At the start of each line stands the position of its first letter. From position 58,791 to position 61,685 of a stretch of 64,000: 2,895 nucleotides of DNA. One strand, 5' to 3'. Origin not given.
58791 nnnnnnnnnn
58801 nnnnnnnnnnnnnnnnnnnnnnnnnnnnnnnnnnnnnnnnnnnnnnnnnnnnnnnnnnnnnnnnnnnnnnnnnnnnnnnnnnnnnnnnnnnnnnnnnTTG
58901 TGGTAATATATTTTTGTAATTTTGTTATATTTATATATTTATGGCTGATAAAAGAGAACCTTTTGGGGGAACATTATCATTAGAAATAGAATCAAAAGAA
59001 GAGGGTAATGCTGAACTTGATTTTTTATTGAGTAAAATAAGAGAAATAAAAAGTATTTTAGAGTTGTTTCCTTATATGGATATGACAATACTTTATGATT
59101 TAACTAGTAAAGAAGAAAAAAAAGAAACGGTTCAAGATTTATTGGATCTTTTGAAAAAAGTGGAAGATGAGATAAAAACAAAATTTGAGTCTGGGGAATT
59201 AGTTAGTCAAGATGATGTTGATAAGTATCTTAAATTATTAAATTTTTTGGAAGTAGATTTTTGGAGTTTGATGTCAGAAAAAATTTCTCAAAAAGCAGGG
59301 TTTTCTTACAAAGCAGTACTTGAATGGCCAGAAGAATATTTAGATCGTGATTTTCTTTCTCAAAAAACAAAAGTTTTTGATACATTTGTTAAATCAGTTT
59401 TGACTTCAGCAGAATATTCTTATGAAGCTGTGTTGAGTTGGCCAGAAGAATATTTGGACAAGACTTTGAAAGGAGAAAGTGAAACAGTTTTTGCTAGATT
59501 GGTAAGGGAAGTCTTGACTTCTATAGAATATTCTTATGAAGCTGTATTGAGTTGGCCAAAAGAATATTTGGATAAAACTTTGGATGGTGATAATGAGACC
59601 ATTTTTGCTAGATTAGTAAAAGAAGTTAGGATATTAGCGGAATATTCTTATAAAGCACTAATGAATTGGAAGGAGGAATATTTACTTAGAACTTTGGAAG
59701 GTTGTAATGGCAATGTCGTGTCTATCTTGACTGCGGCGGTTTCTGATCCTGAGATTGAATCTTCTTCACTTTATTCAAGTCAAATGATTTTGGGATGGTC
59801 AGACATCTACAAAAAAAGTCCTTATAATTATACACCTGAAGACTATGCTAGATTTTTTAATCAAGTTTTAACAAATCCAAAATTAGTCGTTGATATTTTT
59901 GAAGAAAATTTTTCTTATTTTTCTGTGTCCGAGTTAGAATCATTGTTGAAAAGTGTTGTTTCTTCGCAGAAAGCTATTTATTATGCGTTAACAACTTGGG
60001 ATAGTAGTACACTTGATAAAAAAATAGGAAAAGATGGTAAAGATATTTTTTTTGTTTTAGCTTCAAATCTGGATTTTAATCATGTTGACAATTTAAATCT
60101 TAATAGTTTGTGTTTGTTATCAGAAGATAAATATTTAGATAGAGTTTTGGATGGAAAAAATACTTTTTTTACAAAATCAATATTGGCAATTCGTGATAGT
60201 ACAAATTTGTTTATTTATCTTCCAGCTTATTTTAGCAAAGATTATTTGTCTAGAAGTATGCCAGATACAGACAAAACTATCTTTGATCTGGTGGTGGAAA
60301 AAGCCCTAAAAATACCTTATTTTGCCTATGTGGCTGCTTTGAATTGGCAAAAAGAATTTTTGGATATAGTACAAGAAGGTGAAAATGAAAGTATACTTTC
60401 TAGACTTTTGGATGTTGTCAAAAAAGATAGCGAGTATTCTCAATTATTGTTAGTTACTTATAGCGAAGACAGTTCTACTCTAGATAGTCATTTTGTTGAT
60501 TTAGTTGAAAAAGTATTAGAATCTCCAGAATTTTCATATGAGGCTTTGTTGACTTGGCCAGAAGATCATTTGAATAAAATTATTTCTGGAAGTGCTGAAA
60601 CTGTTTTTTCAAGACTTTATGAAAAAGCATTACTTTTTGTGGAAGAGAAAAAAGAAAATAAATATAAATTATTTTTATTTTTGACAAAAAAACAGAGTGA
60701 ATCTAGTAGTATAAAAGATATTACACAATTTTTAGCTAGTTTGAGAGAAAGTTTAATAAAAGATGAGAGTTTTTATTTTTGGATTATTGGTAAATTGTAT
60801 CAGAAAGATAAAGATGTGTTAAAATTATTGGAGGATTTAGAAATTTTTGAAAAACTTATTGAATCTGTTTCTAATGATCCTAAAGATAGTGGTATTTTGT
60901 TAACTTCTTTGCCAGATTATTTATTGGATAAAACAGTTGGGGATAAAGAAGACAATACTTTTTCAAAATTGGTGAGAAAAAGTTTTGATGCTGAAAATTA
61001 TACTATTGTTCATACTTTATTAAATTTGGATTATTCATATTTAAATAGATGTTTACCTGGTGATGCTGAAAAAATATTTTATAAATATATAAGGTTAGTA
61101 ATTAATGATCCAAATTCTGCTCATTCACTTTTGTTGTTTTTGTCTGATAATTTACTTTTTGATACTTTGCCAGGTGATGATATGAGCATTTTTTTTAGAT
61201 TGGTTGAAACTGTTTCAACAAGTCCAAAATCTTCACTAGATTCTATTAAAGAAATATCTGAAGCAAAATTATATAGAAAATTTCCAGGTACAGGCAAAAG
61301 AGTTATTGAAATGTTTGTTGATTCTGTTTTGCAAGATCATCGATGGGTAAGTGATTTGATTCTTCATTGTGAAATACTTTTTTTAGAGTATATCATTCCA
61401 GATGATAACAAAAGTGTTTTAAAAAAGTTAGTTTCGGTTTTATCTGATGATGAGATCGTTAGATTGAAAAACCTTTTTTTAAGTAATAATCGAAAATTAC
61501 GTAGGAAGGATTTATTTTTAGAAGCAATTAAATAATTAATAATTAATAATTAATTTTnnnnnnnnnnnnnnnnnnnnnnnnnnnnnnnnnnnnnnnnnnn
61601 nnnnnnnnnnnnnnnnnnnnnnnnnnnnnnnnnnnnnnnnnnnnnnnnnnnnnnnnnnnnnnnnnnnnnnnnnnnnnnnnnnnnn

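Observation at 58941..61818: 864-aa cytoplasmic protein made of a novel about 38-aa helical repeat with recently expanded near-identical units, followed by a DUF4342 gene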

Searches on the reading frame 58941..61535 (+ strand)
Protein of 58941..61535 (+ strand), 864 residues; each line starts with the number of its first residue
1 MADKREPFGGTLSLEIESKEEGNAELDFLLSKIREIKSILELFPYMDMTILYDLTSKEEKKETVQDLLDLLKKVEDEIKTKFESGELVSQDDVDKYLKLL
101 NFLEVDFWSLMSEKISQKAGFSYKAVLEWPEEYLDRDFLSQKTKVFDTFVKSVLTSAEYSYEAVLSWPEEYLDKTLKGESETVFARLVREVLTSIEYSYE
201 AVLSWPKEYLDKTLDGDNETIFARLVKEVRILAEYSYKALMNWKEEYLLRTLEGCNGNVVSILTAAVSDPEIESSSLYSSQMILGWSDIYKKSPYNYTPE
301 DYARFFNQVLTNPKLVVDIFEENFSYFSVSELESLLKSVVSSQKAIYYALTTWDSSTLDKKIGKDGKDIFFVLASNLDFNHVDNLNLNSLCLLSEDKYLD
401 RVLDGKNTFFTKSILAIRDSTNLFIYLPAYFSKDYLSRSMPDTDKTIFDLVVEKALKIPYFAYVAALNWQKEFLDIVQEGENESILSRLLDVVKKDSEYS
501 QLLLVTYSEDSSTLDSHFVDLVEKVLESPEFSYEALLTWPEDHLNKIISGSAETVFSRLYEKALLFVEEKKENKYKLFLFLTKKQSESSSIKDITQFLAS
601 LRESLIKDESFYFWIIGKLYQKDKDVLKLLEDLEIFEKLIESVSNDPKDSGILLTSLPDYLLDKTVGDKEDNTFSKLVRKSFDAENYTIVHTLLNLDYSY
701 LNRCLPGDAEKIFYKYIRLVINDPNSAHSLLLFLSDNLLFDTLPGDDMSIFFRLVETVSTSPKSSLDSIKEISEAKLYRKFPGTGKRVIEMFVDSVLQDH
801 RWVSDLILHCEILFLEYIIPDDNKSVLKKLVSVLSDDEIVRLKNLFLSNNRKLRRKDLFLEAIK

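Call 4: search_protein_families(library=pfam, proteins=[window:58941-61535:+], max_evalue=1)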
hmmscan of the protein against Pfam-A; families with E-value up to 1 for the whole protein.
window:58941-61535:+ (864 aa): 2 families
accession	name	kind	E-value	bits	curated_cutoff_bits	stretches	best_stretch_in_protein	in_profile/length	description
PF22913.1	NBAS_11th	-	0.014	15.8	27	1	50-97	49-97/125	NBAS subunit of NRZ tethering complex, C-terminal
PF10097.14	DUF2335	-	0.15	12.4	25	0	782-794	14-26/50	Predicted membrane protein (DUF2335)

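Call 8: find_homologous_proteins(query=window:58941-61532:+, max_evalue=0.001)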
Query window:58941-61532:+ (864 aa): 2 proteins with E <= 0.001 among 8000 candidates.
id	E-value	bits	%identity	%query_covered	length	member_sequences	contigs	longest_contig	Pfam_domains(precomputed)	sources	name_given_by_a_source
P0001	0.0e+0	1867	100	100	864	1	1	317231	-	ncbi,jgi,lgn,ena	ncbi:MAG: hypothetical protein WC070_03560 [Candidatus Magasanikbacteria bacterium]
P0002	0.0e+0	1280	85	81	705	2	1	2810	-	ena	-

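Call 9: search_solved_structures(query=window:58941-61532:+, max_evalue=10)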
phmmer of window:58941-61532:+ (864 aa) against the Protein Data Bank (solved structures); distinct sequences matched with E-value up to 10: 3.
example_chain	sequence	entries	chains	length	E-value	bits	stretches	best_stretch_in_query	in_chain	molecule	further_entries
1ct5_A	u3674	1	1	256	0.5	11.8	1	18-95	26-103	PROTEIN (YEAST HYPOTHETICAL PROTEIN, SELENOMET)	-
1b54_A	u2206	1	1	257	0.5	11.7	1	18-95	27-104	YEAST HYPOTHETICAL PROTEIN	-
3bhq_A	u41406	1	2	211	0.71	11.2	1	790-852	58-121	Transcriptional regulator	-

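Call 10: search_protein_families(library=ncbifam, proteins=[window:58941-61532:+], max_evalue=1)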
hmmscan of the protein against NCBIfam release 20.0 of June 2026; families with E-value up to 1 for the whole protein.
window:58941-61532:+ (864 aa): 1 family
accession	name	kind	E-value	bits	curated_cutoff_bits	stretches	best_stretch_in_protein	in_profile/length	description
NF006270.0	PRK08419.1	equivalog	0.024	13.9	248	1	566-617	230-286/298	lipid A biosynthesis lauroyl acyltransferase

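Call 13: find_encoding_contigs(protein=P0002, flank=10000)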
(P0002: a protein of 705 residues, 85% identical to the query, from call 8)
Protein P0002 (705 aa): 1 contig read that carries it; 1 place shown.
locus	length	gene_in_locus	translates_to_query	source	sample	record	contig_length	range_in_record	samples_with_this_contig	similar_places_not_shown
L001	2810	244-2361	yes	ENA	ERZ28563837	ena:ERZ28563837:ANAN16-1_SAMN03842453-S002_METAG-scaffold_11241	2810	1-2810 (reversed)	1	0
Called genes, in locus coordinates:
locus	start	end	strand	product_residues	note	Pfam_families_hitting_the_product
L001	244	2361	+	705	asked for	-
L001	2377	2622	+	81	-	PF14242:DUF4342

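Call 27: search_protein_families(library=padloc, proteins=[window:58941-61532:+], max_evalue=1)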
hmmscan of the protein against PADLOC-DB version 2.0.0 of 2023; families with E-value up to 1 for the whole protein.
window:58941-61532:+ (864 aa): 0 families

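Call 28: search_protein_families(library=phrogs, proteins=[window:58941-61532:+], max_evalue=1)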
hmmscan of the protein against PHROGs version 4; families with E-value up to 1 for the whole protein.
window:58941-61532:+ (864 aa): 1 family
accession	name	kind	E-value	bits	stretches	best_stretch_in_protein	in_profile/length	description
phrog_12472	-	unknown function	0.42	12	0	492-539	9-62/105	-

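Call 37: predict_structure(alignment_id=A1)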
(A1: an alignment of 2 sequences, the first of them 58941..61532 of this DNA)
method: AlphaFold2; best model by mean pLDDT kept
length: 864 residues; sequences in the alignment: 2
mean_pLDDT: 50.9   pTM: 0.29
mean pLDDT of the five models: 50.9, 50.1, 44.6, 44.3, 39.0
residues with pLDDT >= 90: 0; 70-90: 14; 50-70: 430; < 50: 420
segments of 3 or more residues with pLDDT < 50: 1-22, 48-62, 118-124, 130-132, 137-148, 154-221, 226-239, 270-282, 311-327, 331-334, 338-342, 347-349, 351-372, 374-443, 471-474, 509-511, 550-553, 588-607, 620-631, 642-644, 666-671, 735-749, 761-822
pLDDT, mean of each block of 10 residues (from residue 1): 26 36 54 65 55 40 55 68 62 66 62 52 49 47 48 45 42 43 47 41 43 43 47 44 56 60 54 45 56 60 54 45 47 48 49 45 44 47 37 36 38 41 43 40 53 64 61 49 67 71 60 60 66 58 57 54 57 57 49 45 47 51 45 50 52 54 51 60 58 55 55 58 58 47 44 53 42 40 39 40 43 44 54 63 60 57 61
secondary structure, 60 per line:
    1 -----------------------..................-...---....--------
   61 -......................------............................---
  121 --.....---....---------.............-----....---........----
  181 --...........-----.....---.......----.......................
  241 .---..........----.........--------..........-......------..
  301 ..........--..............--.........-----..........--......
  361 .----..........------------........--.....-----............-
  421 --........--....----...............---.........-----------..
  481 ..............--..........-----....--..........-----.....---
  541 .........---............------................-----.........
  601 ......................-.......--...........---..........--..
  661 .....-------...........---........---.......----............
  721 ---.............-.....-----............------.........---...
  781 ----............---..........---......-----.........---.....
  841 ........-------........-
elements in order (helices of 4 or more, strands of 3 or more residues): H24-41 H49-52 H62-83 H90-117 H123-127 H131-134 H144-156 H162-165 H169-176 H183-193 H199-203 H207-213 H218-241 H245-254 H259-267 H276-285 H287-292 H299-310 H313-326 H329-337 H343-352 H355-361 H366-375 H388-395 H398-402 H408-419 H423-430 H433-436 H441-455 H459-467 H479-494 H497-506 H512-515 H518-527 H533-537 H541-549 H553-564 H571-586 H592-622 H624-630 H633-643 H647-656 H659-665 H673-683 H687-694 H698-704 H709-720 H724-736 H738-742 H748-759 H766-774 H785-796 H800-809 H813-818 H824-832 H836-848 H856-863

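Call 46: search_protein_representatives(protein=window:58941-61532:+)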
Query: 864 residues. Proteins with E-value up to 0.001 (for the whole library): 4; up to 1e-10: 3; up to 1e-30: 2. The best 4 are listed.
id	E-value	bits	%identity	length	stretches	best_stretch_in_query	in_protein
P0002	0.0e+00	1279.5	86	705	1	166-864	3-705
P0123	7.3e-100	351.9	82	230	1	5-228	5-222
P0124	1.2e-16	76.7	36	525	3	110-211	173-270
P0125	3.3e-04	35.6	31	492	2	164-279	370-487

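Call 48: list_cluster_members(proteins=[P0123, P0124, P0125, P0002])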
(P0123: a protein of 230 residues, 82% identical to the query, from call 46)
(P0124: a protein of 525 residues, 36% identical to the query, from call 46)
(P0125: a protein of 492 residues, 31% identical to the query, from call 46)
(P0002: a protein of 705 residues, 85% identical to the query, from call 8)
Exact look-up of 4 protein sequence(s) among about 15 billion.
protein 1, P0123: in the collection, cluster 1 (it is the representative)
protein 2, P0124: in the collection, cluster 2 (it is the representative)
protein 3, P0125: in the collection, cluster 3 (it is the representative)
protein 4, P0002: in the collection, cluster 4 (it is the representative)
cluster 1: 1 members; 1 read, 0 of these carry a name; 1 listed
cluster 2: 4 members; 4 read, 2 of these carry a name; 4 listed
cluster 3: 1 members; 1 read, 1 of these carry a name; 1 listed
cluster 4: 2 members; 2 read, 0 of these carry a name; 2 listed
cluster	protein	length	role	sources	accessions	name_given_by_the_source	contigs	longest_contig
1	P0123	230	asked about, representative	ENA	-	-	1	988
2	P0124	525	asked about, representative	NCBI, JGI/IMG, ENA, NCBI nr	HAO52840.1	TPA: hypothetical protein DCQ85_05275 [Candidatus Magasanikbacteria bacterium] | hypothetical protein [Candidatus Magasanikbacteria bacterium]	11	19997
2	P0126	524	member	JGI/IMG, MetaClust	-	\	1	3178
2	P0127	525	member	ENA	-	-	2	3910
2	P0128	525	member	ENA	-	-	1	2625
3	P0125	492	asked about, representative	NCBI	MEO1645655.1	MAG: hypothetical protein AAFR67_10740, partial [Chloroflexota bacterium]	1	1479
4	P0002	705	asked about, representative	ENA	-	-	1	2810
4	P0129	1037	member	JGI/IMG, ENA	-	-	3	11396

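Call 50: find_encoding_contigs(protein=P0129, flank=10000, max_places=4)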
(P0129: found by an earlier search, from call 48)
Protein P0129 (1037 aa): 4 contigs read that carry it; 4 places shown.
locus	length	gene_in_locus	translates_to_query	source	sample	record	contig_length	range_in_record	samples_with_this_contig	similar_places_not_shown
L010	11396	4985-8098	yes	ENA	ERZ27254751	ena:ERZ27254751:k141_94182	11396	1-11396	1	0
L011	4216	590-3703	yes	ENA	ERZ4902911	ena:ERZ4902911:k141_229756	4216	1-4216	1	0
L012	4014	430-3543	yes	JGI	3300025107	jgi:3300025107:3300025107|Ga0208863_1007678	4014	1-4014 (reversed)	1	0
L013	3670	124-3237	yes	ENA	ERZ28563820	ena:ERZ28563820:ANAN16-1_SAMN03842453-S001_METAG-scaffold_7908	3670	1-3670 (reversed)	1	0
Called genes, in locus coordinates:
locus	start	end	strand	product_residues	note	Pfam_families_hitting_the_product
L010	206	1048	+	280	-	PF02899:Phage_int_SAM_1 (weak), PF13495:Phage_int_SAM_4, PF00589:Phage_integrase, PF22823:MrpR_C_cat (weak)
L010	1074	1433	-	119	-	PF08818:DUF1801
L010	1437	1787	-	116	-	PF03013:Pyr_excise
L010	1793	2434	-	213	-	PF01966:HD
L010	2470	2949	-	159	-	-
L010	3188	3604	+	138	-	-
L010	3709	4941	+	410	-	PF00890:FAD_binding_2 (faint), PF03486:HI0933_like, PF07992:Pyr_redox_2, PF13450:NAD_binding_8 (faint), PF13454:NAD_binding_9 (weak), PF22780:HI0933_like_1st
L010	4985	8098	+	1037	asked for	-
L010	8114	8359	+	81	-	PF14242:DUF4342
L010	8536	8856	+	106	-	PF00254:FKBP_C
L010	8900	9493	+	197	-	PF18933:PsbP_2 (weak)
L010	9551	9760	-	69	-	-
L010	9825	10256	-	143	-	-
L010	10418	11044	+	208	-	-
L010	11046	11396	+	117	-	?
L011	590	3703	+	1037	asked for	-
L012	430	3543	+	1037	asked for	-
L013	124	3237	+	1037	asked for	-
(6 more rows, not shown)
